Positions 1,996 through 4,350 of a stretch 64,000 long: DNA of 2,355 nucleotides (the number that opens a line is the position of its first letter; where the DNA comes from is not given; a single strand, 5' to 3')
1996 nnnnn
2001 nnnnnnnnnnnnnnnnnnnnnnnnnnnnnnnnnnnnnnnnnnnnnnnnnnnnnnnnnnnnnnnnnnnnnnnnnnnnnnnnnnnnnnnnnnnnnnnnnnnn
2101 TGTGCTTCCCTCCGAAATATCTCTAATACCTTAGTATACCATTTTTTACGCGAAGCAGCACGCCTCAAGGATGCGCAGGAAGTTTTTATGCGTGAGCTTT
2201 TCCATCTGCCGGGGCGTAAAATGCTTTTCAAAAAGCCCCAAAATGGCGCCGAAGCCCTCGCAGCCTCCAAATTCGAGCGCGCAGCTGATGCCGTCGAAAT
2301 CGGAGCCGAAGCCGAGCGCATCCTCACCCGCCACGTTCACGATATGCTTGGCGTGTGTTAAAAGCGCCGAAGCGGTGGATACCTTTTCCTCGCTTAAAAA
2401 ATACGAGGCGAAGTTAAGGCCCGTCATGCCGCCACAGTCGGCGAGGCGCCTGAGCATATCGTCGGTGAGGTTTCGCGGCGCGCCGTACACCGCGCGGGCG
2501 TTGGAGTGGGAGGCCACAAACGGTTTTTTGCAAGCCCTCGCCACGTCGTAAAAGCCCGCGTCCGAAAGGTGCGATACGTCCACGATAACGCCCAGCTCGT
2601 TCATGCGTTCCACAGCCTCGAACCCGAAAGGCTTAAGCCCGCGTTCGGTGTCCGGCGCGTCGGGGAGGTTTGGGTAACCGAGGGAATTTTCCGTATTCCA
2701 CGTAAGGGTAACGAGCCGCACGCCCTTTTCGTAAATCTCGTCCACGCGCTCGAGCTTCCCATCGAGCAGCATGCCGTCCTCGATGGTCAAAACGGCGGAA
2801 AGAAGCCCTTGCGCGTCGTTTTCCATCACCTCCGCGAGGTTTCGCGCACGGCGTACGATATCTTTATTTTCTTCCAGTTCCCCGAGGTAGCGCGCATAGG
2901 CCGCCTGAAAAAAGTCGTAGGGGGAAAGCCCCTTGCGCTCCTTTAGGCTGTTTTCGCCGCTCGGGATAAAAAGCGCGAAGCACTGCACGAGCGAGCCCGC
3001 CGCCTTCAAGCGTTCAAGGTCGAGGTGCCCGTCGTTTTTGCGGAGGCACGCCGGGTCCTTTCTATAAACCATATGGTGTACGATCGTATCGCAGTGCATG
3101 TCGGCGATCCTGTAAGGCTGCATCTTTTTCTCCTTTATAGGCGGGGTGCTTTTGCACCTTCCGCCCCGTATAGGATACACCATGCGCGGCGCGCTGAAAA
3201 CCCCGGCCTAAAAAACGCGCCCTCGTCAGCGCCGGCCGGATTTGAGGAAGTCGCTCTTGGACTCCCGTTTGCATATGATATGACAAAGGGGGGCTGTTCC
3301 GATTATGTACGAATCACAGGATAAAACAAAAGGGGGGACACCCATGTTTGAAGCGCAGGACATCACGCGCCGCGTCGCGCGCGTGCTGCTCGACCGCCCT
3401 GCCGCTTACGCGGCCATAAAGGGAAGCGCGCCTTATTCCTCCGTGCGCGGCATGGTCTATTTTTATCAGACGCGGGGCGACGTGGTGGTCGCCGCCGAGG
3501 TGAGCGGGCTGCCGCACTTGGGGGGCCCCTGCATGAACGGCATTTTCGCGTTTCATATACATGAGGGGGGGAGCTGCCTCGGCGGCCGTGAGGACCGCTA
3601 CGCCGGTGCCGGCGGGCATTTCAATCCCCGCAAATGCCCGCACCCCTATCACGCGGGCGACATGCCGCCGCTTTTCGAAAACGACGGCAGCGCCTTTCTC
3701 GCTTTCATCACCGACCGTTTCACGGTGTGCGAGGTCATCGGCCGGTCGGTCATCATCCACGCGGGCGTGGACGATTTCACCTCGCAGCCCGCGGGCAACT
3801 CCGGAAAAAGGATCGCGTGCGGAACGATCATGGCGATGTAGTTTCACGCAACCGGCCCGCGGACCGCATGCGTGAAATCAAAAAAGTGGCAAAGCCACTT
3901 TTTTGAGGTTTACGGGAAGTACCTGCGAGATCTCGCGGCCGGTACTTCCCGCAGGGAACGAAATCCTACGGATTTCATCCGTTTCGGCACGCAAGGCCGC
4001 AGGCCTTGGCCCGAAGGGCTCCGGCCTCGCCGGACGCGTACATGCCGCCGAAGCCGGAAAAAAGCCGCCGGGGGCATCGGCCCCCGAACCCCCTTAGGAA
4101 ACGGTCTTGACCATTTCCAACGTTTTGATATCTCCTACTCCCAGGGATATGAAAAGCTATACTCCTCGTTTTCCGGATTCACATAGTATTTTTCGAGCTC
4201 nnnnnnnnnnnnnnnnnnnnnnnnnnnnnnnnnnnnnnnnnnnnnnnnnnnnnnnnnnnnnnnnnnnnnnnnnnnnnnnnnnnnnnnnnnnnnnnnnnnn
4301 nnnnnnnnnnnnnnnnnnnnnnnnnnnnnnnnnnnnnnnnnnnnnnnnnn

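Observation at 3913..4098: Rep-A: ~186-bp mosaic of GC-rich hairpins, present twice in inverted orientation, with a long hairpin whose structure but not sequence is conserved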

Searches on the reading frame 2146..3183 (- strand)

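Call 45: search_protein_families(library=pfam, proteins=[window:2146-3183:-])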
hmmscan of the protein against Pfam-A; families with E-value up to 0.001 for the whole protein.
window:2146-3183:- (345 aa): 2 families
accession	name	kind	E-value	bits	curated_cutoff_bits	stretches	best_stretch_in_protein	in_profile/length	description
PF01244.27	Peptidase_M19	-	1.9e-76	257.7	26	1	23-340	5-318/319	Membrane dipeptidase (Peptidase family M19)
PF04909.20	Amidohydro_2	-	7.4e-06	26.4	26.4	1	141-296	96-247/289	Amidohydrolase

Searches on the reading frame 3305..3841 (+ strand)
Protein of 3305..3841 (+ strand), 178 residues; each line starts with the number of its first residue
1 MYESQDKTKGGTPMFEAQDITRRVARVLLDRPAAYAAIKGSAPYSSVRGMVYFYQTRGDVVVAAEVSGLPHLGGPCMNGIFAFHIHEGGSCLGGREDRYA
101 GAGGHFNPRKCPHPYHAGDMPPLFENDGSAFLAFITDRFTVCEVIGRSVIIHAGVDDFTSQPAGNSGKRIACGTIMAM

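Call 42: find_encoding_contigs(protein=window:3305-3841:+, flank=10000, max_places=10)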
Protein window:3305-3841:+ (178 aa): no gene with exactly this product is on record in the collection.

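Call 45: search_protein_families(library=pfam, proteins=[window:3305-3841:+])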
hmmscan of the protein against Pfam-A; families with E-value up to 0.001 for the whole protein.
window:3305-3841:+ (178 aa): 1 family
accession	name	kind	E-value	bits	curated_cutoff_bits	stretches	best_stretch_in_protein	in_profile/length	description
PF00080.25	Sod_Cu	-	2.7e-29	102.7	28.9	1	47-175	1-133/133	Copper/zinc superoxide dismutase (SODC)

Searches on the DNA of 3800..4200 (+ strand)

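Call 8: search_rna_families(source=window, start=3800, end=4200, threshold=evalue, max_evalue=10, show_alignments=3)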
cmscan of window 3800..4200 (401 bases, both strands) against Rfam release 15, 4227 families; matches with E-value up to 10: 8.
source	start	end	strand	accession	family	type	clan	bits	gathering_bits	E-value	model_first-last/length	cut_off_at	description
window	3872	3913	+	RF00665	mir-290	Gene; miRNA;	CL00096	21.8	51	0.06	1-70/70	no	mir-290 microRNA precursor family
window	3875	3904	+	RF02029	sraA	Gene; sRNA;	-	20.8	56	0.78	57-86/95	no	sraA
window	3812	3911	+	RF02432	SpF25_sRNA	Gene; sRNA;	-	18.2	48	1.8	1-102/102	no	Streptococcus sRNA SpF25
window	3889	4085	-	RF02880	MH_s15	Gene; sRNA;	-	15.9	123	0.072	1-277/277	no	Mesorhizobail RNA 15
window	4093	4120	-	RF03337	mir-6505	Gene; miRNA;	-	15.2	96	2.8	1-68/68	no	mir-6505 microRNA precursor family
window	3887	3918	-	RF00783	mir-484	Gene; miRNA;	-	14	40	5.6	19-50/67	no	mir-484 microRNA precursor family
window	3873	3911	+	RF03574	mir-4847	Gene; miRNA;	-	13.2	100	9.5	1-79/79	no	mir-4847 microRNA precursor family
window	3981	4081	+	RF01721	Pseudomon-groES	Cis-reg;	-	11.9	50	9.9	1-111/111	no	Pseudomon-groES RNA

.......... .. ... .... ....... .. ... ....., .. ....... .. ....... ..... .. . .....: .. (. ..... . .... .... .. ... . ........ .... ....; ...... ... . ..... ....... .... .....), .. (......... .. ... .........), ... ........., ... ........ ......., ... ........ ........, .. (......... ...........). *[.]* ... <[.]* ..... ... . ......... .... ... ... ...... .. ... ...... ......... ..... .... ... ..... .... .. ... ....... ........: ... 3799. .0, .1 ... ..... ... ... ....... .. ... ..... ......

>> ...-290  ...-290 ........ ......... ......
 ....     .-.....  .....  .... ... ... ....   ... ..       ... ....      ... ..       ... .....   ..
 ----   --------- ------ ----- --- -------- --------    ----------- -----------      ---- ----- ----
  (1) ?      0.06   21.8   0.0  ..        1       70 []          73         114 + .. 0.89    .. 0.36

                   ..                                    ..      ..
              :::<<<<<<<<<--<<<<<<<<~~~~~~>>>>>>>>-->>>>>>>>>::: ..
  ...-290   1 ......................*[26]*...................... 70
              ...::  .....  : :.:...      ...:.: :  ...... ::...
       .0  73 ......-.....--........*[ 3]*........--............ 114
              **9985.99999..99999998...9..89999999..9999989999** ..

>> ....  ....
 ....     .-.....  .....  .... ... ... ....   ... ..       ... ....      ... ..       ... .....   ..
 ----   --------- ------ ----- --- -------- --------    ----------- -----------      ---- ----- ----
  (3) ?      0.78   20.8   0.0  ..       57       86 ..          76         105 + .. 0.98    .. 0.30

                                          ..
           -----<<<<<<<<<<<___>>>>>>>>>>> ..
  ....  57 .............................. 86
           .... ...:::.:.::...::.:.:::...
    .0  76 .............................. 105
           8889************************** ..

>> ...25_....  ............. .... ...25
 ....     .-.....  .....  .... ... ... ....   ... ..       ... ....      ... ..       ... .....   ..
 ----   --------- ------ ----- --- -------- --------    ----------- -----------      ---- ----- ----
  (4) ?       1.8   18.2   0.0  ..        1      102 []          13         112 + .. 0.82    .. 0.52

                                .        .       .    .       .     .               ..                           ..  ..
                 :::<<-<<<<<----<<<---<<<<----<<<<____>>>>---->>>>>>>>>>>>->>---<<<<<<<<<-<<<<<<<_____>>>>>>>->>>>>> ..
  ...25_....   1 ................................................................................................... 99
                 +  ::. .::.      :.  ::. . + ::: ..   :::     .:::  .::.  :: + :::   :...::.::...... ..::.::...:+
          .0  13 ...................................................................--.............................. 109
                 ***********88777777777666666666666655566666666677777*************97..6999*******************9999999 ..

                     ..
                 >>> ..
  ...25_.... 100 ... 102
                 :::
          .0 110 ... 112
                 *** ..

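Call 15: search_dna_similar(query=window:3909-4100:+, collection=phages, mode=distant, max_evalue=0.01)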
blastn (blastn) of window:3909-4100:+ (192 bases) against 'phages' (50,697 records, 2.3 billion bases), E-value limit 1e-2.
No match.
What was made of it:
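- Tried and rejected: No match (call 15).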

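Call 16: search_dna_similar(query=window:3909-4100:+, collection=plasmids, mode=distant, max_evalue=0.01)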
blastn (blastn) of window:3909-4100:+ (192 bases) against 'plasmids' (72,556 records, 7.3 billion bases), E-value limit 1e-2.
Records with a match: 4; places in all: 4; records where one place covers at least 80% of the query: 0.
Best place of each record, by identity: 80-90% 4.
By first word of the organism name: Ketogulonicigenium 4.
By predicted mobility (MOB-suite, as given by PLSDB): conjugative 4.
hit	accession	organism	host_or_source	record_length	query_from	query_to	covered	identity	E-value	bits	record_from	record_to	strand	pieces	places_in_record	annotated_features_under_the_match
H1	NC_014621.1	Ketogulonicigenium vulgare Y25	-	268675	90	140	27%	84.3%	1e-3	50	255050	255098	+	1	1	strawberry notch-like NTP hydrolase domain-containing protein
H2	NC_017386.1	Ketogulonicigenium vulgare WSH-001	-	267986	90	140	27%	84.3%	1e-3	50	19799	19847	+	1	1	strawberry notch-like NTP hydrolase domain-containing protein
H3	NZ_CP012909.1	Ketogulonicigenium vulgare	cell culture,Tianjin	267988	90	140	27%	84.3%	1e-3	50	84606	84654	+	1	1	strawberry notch-like NTP hydrolase domain-containing protein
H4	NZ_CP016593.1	Ketogulonicigenium vulgare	cell culture,China: Zibo, Shandong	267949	90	140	27%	84.3%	1e-3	50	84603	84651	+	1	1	strawberry notch-like NTP hydrolase domain-containing protein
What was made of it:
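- Tried and rejected: Only a 51-nt, 84% match inside a Ketogulonicigenium gene, judged to be chance (call 16).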

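Call 48: build_rna_model(alignment_id=A2)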
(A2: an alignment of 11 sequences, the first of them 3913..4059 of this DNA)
Model R1 built from alignment A2 (11 sequences, 161 columns); structure: RNAalifold consensus.
model positions 153; base pairs 50; branch points 4; effective number of sequences 1; information 0.59 bits per position. Calibrated on 0.2 Mb of random sequence (short: E-values are rough).
structure used (alignment columns):
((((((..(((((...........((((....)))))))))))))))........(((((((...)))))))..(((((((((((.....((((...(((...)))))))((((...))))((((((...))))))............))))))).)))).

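Call 49: search_with_rna_model(model_id=R1, sources=[window, L003, L004, L005, L006, L007, L008, L009, L010, L011, L012, L013, L014, L015, L016, L028], max_evalue=1, make_alignment=true)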
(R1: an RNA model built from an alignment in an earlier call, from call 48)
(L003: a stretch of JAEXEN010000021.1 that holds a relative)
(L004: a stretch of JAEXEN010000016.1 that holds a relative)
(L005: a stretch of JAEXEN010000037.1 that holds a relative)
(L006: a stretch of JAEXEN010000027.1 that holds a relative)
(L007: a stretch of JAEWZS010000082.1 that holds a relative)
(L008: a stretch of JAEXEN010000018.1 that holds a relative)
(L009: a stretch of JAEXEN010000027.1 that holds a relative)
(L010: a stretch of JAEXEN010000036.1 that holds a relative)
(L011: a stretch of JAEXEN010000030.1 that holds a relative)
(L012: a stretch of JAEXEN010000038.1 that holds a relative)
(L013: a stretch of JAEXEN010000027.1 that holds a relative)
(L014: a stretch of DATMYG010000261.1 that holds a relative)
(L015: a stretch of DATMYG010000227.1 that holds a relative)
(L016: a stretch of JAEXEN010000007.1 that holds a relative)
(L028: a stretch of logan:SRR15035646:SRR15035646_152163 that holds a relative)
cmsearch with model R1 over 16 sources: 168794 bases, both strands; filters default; matches with E-value up to 1: 41.
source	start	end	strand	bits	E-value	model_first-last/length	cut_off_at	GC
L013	3355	3507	-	177.2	4e-38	1-153/153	no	0.63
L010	1250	1402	-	174.3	1.8e-37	1-153/153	no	0.61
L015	842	994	-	163.1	6e-35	1-153/153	no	0.61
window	3913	4059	+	162.7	7.5e-35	1-153/153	no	0.66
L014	237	388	+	159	5.3e-34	1-153/153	no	0.6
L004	921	1074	-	155.4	3.4e-33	1-153/153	no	0.68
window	10239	10387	-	154.3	6e-33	1-153/153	no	0.62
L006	1313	1468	-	151.3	2.9e-32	1-153/153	no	0.64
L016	2112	2261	+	147.4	2.2e-31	1-153/153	no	0.63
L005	6604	6754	+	140.8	6.6e-30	1-153/153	no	0.68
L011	5205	5352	-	138.2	2.6e-29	1-153/153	no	0.61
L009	19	134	+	123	6.9e-26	1-153/153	no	0.66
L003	7428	7657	-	105.5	6.3e-22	1-153/153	no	0.58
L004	3310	3367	-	63.6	1.9e-12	82-141/153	no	0.71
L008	574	692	+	58.3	2.9e-11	1-153/153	no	0.64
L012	7542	7668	+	57.5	4.3e-11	1-153/153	no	0.65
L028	1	53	+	57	5.7e-11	101-153/153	5'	0.68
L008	2473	2610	-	55.2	1.4e-10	1-153/153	no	0.64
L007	5410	5472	-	54.9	1.7e-10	80-143/153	no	0.71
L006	5794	5848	+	50.6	1.6e-09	83-140/153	no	0.67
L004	3495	3570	-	31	4.4e-05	1-153/153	no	0.41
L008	2318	2397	+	28.5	0.00016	81-142/153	no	0.73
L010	1177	1337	+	24.4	0.0013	1-153/153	no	0.65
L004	3316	3377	+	21.7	0.0055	81-142/153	no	0.74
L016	2229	2351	-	19.6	0.016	1-153/153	no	0.67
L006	5779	5900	-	19.2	0.02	1-153/153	no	0.64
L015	813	924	+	18.8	0.025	1-153/153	no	0.61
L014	306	440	-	18.5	0.028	1-153/153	no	0.61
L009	53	194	-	16.4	0.084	1-153/153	no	0.68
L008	615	754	-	16.2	0.096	1-153/153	no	0.59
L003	7430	7534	+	15.9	0.11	1-153/153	no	0.69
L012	7598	7715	-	15.2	0.16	1-153/153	no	0.65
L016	2068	2226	-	14.1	0.29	1-153/153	no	0.62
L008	2499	2547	+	13.8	0.33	86-134/153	no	0.71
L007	5367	5490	+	13.8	0.34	1-153/153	no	0.68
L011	5139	5287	+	13.4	0.41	1-153/153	no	0.64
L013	3297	3395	+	13.4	0.42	1-153/153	no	0.65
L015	279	385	+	13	0.5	1-153/153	no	0.62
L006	1237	1399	+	12.1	0.79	1-153/153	no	0.63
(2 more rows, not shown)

Alignment A3: 41 matches aligned to the model, 368 columns, each read 5' to 3' on its own strand. Consensus structure (alignment columns), stored with it:
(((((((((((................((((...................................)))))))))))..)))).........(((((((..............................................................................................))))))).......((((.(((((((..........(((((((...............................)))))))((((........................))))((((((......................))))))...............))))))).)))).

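Call 50: search_with_rna_model(model_id=R1, sources=[window, L003, L004, L005, L006, L009, L010, L011, L013, L014, L015, L016], max_evalue=1e-24, make_alignment=true)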
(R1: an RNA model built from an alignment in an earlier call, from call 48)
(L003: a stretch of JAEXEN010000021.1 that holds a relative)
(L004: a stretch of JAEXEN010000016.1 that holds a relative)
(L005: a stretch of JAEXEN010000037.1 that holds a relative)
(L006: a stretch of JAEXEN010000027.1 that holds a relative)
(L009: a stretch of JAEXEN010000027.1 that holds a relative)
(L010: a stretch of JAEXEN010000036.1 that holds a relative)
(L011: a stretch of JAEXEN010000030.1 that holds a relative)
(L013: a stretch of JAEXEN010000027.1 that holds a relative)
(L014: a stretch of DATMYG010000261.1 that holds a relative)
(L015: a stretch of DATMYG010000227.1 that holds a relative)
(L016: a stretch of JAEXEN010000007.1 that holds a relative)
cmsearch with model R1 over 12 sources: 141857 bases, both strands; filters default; matches with E-value up to 1e-24: 12.
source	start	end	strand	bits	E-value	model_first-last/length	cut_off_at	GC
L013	3355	3507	-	177.2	3.4e-38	1-153/153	no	0.63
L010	1250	1402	-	174.3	1.6e-37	1-153/153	no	0.61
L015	842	994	-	163.1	5.1e-35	1-153/153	no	0.61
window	3913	4059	+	162.7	6.3e-35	1-153/153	no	0.66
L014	237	388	+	159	4.4e-34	1-153/153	no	0.6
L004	921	1074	-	155.4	2.9e-33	1-153/153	no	0.68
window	10239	10387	-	154.3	5e-33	1-153/153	no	0.62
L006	1313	1468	-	151.3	2.4e-32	1-153/153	no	0.64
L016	2112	2261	+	147.4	1.8e-31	1-153/153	no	0.63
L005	6604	6754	+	140.8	5.6e-30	1-153/153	no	0.68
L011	5205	5352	-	138.2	2.2e-29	1-153/153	no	0.61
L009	19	134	+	123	5.8e-26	1-153/153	no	0.66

Alignment A4: 12 matches aligned to the model, 168 columns, each read 5' to 3' on its own strand. Consensus structure (alignment columns), stored with it:
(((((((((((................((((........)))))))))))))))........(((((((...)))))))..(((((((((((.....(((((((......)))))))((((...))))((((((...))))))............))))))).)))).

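Call 65: search_with_rna_model(model_id=R1, sources=[L029, L031, L032, L033, L035], max_evalue=0.001)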
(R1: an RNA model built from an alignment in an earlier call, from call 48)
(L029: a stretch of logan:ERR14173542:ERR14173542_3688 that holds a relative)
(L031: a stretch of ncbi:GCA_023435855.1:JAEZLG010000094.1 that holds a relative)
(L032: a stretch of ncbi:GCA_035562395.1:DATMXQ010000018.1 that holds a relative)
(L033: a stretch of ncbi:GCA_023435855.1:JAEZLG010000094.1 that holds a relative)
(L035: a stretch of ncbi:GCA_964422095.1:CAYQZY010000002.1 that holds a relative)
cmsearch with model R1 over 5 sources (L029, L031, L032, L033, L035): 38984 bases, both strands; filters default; matches with E-value up to 0.001: 3.
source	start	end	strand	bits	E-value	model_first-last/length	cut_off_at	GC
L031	4897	5043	+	120.3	6.6e-26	1-153/153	no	0.62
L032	5081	5186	+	70.8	1e-14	1-153/153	no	0.66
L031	4961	5105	-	24.4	0.00031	1-153/153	no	0.63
